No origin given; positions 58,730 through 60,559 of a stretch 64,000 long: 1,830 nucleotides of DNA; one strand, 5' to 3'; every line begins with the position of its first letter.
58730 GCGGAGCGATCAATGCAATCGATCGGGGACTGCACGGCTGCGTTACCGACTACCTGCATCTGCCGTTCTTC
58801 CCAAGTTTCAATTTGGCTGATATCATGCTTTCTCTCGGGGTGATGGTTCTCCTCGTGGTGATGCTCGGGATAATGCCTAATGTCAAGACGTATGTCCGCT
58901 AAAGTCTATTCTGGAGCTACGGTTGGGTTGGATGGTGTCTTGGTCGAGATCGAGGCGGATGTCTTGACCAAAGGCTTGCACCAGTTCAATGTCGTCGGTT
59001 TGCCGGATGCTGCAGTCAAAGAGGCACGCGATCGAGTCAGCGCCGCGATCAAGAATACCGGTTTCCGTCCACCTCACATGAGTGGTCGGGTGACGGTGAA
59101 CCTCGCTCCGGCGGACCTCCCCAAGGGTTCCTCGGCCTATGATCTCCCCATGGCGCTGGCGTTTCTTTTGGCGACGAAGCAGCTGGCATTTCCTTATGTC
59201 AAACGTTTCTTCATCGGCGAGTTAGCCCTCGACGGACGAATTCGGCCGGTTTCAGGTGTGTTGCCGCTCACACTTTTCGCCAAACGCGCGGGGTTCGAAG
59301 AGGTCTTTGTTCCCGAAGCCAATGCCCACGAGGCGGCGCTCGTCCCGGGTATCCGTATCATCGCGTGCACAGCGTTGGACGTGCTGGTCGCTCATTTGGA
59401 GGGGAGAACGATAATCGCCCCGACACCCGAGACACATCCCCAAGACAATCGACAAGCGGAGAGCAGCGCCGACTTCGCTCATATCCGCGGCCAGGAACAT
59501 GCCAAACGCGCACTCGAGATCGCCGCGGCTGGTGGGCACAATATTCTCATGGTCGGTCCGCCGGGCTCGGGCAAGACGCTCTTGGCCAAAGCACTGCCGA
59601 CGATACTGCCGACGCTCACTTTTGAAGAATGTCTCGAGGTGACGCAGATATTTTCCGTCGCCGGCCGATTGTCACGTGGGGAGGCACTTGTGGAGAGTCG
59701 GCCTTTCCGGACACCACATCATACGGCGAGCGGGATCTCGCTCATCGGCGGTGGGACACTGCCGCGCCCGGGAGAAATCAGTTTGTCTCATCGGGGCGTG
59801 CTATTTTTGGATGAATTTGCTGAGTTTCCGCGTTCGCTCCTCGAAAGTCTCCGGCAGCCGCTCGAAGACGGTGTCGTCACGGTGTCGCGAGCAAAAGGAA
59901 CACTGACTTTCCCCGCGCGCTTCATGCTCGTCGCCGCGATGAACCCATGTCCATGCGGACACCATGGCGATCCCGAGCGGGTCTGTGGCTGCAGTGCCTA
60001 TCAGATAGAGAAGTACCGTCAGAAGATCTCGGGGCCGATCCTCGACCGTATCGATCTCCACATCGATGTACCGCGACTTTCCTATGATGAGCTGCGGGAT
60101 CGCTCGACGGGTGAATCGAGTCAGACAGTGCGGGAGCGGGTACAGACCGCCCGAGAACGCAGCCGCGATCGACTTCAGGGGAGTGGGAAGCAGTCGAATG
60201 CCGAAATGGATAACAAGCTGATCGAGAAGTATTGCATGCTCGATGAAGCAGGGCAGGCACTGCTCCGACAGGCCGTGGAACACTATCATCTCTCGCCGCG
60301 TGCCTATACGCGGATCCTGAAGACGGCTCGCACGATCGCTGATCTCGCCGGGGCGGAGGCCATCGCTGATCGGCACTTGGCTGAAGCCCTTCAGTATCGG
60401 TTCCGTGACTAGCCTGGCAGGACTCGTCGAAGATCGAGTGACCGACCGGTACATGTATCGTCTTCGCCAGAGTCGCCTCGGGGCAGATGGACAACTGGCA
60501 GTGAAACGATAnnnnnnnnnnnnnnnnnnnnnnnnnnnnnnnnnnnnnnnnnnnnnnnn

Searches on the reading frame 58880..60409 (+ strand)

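Call 86: search_protein_families(library=pfam, proteins=[window:58880-60409:+], max_evalue=0.00001)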
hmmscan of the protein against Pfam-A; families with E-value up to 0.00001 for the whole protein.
window:58880-60409:+ (510 aa): 6 families
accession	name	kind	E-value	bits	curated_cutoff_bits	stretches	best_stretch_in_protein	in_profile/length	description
PF01078.27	Mg_chelatase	-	1.3e-94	315.9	20.3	1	198-404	1-206/207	Magnesium chelatase, subunit ChlI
PF13541.12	ChlI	-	1.2e-38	132.2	27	1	25-148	2-121/121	Subunit ChlI of Mg-chelatase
PF13335.12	Mg_chelatase_C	-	5.9e-32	110.6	26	1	411-507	1-94/94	Magnesium chelatase, subunit ChlI C-terminal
PF07728.20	AAA_5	-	2e-09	38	22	1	221-358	1-125/139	AAA domain (dynein-related subfamily)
PF00493.29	MCM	-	5.2e-08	32.7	23.3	0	297-362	114-178/224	MCM P-loop domain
PF05362.19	Lon_C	-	4.5e-06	26.8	21.1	1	53-156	77-180/205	Lon protease (S16) C-terminal proteolytic domain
